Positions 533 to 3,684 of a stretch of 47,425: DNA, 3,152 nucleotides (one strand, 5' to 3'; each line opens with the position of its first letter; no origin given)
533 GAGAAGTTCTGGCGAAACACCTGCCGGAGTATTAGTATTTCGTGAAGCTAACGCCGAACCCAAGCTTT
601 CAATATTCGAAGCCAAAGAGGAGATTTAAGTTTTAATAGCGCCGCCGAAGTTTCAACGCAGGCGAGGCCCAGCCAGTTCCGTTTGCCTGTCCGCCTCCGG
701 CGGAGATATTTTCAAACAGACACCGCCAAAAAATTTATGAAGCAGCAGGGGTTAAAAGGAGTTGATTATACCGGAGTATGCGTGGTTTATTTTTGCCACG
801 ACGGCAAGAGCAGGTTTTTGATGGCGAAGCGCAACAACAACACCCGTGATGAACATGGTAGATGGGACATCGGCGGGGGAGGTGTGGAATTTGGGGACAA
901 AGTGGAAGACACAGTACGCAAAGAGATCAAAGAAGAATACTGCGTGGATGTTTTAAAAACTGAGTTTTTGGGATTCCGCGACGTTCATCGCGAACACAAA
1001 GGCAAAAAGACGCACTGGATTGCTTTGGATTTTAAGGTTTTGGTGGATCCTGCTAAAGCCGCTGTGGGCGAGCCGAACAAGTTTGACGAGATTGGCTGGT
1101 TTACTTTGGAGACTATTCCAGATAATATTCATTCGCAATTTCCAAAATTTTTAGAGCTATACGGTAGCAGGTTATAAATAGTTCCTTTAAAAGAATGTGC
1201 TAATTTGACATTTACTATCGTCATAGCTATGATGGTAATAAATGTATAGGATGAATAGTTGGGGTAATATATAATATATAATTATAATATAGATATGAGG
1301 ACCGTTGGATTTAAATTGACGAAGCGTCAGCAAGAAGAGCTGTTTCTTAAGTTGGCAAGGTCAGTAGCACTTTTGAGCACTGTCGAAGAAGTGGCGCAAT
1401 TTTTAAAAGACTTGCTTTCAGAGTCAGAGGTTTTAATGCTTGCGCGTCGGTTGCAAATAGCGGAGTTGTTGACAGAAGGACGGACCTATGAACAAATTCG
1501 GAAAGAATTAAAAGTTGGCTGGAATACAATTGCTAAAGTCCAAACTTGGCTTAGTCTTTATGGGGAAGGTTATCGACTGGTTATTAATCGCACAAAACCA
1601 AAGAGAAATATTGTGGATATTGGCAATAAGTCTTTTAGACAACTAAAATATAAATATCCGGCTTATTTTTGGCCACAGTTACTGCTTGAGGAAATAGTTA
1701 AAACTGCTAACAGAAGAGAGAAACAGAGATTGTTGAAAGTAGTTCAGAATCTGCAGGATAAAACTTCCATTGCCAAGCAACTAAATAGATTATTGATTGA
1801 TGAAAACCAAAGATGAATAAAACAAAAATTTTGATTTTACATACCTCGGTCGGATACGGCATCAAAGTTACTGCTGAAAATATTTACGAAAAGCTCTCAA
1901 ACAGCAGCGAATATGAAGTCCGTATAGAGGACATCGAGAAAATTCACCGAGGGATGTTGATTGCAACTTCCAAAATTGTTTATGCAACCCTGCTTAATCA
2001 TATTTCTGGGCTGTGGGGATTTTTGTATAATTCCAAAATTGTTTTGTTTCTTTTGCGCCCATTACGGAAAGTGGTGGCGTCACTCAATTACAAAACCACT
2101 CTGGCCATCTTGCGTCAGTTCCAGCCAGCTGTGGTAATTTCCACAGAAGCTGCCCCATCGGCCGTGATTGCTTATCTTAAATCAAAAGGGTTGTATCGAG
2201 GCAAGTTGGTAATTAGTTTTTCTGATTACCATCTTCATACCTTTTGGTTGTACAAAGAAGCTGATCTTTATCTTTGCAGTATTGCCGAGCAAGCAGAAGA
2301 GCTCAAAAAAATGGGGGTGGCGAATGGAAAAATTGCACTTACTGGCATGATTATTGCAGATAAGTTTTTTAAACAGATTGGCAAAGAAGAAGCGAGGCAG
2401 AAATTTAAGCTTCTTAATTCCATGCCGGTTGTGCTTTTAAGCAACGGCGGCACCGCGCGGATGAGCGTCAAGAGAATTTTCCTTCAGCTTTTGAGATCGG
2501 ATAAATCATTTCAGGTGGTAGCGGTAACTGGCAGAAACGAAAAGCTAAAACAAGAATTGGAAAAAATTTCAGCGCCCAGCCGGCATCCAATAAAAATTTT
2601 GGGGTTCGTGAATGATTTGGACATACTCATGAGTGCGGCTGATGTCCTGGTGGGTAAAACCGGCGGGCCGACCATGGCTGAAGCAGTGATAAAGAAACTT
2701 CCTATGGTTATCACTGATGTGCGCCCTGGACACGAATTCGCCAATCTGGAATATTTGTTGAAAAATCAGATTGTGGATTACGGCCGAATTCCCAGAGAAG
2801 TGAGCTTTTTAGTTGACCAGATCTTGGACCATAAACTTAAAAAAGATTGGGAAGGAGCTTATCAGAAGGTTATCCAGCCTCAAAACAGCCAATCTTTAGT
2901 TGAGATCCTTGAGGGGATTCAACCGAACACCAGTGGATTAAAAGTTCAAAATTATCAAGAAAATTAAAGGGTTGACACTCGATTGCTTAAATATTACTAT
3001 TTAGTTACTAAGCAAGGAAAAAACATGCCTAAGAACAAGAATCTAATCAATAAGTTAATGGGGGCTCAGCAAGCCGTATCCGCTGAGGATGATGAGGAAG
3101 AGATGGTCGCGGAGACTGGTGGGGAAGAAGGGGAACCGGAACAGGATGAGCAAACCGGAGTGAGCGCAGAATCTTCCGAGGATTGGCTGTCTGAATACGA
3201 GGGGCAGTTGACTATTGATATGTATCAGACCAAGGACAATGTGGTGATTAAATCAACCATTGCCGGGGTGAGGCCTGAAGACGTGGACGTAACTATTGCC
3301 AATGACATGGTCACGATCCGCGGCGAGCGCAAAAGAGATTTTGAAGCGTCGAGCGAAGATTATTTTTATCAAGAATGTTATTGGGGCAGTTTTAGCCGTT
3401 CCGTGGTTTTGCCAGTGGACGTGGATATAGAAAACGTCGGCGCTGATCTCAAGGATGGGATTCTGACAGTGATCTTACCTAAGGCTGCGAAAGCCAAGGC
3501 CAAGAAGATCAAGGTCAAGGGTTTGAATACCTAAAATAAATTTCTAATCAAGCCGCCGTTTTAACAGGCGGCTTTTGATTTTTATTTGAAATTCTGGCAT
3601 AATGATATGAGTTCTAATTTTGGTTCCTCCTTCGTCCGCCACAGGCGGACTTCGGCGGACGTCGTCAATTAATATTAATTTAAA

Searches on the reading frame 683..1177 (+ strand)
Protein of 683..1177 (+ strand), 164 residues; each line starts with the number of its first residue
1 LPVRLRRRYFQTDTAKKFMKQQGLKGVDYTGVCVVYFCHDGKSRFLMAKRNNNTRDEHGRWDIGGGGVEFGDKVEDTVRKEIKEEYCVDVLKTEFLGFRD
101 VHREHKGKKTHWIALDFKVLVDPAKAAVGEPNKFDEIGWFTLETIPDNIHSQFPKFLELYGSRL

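Call 54: search_protein_families(library=pfam, proteins=[window:683-1177:+])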
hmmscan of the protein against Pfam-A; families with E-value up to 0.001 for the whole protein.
window:683-1177:+ (164 aa): 1 family
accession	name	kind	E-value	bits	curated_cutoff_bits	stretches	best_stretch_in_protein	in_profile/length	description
PF00293.34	NUDIX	-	9.9e-15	55.2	21.1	1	34-158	6-132/134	NUDIX domain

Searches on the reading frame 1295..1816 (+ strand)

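Call 54: search_protein_families(library=pfam, proteins=[window:1295-1816:+])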
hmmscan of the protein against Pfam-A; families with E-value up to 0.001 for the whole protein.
window:1295-1816:+ (173 aa): 1 family
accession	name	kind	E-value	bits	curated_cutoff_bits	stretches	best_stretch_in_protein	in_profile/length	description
PF01371.25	Trp_repressor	-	2.8e-15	56.6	27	1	20-100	6-87/88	Trp repressor protein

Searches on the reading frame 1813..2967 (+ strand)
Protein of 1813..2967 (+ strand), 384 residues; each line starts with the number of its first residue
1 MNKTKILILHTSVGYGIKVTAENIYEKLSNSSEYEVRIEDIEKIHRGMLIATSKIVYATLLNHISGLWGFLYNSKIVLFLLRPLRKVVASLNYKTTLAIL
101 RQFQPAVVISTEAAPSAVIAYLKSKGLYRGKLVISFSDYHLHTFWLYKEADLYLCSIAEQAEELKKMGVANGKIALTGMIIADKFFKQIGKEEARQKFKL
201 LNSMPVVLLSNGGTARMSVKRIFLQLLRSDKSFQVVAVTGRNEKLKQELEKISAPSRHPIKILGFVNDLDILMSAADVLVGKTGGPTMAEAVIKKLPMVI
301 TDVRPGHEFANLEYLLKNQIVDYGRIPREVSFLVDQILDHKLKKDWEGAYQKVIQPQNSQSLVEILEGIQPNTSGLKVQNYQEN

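Call 54: search_protein_families(library=pfam, proteins=[window:1813-2967:+])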
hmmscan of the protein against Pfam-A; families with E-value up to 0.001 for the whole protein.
window:1813-2967:+ (384 aa): 4 families
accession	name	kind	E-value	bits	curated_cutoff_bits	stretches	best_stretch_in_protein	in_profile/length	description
PF06925.17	MGDG_synth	-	4.9e-17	63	25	1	21-181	5-169/169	Monogalactosyldiacylglycerol (MGDG) synthase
PF02350.25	Epimerase_2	-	1.3e-05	24.6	30.6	1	150-301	123-284/347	UDP-N-acetylglucosamine 2-epimerase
PF04101.22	Glyco_tran_28_C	-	2.2e-05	25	22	1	231-300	29-96/166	Glycosyltransferase family 28 C-terminal domain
PF13692.12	Glyco_trans_1_4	-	0.0001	23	27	1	227-308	27-113/142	Glycosyl transferases group 1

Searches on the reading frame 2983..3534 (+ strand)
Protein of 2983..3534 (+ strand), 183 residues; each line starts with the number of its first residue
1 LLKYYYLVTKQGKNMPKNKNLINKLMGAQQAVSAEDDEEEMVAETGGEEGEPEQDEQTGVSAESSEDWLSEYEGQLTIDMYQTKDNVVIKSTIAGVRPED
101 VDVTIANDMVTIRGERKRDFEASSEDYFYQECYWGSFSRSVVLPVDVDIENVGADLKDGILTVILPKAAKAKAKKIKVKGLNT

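Call 54: search_protein_families(library=pfam, proteins=[window:2983-3534:+])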
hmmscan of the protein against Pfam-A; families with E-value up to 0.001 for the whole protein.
window:2983-3534:+ (183 aa): 2 families
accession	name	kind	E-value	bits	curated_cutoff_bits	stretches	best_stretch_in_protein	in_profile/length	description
PF00011.27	HSP20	-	2.2e-20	73.1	20.8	1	80-178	2-101/102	Hsp20/alpha crystallin family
PF17886.7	ArsA_HSP20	-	0.00054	19.9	22.5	0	85-163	2-61/63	HSP20-like domain found in ArsA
